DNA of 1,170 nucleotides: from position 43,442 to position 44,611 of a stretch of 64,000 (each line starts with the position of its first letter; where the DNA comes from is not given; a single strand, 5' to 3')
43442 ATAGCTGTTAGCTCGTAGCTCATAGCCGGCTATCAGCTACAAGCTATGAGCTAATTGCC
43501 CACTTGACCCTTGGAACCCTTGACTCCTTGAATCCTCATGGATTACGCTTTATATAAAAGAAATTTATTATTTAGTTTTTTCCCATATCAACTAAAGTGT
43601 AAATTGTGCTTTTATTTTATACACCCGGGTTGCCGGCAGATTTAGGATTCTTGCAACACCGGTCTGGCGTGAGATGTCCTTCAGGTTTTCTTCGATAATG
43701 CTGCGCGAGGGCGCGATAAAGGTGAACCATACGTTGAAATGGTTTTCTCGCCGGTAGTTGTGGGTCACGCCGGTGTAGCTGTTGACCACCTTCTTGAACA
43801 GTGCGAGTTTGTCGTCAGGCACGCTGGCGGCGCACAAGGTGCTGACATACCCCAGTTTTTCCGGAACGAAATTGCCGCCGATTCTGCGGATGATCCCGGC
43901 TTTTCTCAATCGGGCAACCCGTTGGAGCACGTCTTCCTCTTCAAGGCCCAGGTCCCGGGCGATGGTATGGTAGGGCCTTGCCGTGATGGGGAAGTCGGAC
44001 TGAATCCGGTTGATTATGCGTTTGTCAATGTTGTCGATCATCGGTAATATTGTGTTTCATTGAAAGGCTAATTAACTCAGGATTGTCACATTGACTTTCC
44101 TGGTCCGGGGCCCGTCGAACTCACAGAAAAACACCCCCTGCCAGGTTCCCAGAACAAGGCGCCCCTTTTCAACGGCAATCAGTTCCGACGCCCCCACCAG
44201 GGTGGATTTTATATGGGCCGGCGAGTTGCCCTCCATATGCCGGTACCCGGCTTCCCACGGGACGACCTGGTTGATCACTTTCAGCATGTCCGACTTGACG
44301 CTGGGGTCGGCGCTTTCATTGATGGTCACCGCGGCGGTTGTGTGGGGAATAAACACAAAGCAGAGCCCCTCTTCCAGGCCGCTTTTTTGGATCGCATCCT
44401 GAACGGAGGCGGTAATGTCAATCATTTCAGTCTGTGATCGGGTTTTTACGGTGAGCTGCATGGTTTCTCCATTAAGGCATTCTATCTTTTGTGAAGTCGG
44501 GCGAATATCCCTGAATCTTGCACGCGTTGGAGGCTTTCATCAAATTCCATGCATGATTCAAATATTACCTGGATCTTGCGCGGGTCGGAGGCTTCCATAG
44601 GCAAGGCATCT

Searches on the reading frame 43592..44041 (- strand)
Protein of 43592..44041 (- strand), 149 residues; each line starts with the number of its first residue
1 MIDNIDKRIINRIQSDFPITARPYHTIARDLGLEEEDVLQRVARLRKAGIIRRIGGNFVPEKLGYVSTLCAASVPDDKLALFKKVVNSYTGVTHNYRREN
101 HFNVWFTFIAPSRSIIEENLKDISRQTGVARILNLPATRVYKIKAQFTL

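Call 16: search_protein_families(library=pfam, proteins=[window:43592-44041:-], max_evalue=0.001)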
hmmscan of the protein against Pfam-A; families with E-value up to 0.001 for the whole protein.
window:43592-44041:- (149 aa): 3 families
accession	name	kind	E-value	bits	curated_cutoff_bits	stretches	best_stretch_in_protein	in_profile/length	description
PF17805.7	AsnC_trans_reg2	-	4.2e-22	78.5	27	1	62-142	1-86/86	AsnC-like ligand binding domain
PF22451.2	NirdL-like_HTH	-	1.1e-20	73.4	27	1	6-52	1-47/47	Siroheme decarboxylase NirDL-like HTH domain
PF13404.12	HTH_AsnC-type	-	6.9e-10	39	27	1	2-46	1-42/42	AsnC-type helix-turn-helix domain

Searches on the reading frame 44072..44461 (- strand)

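Call 16: search_protein_families(library=pfam, proteins=[window:44072-44461:-], max_evalue=0.001)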
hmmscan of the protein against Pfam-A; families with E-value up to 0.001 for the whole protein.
window:44072-44461:- (129 aa): 1 family
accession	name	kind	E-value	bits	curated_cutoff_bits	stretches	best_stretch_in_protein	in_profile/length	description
PF01894.22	UPF0047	-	4.4e-46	156.3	27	1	15-127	1-117/117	Uncharacterised protein family UPF0047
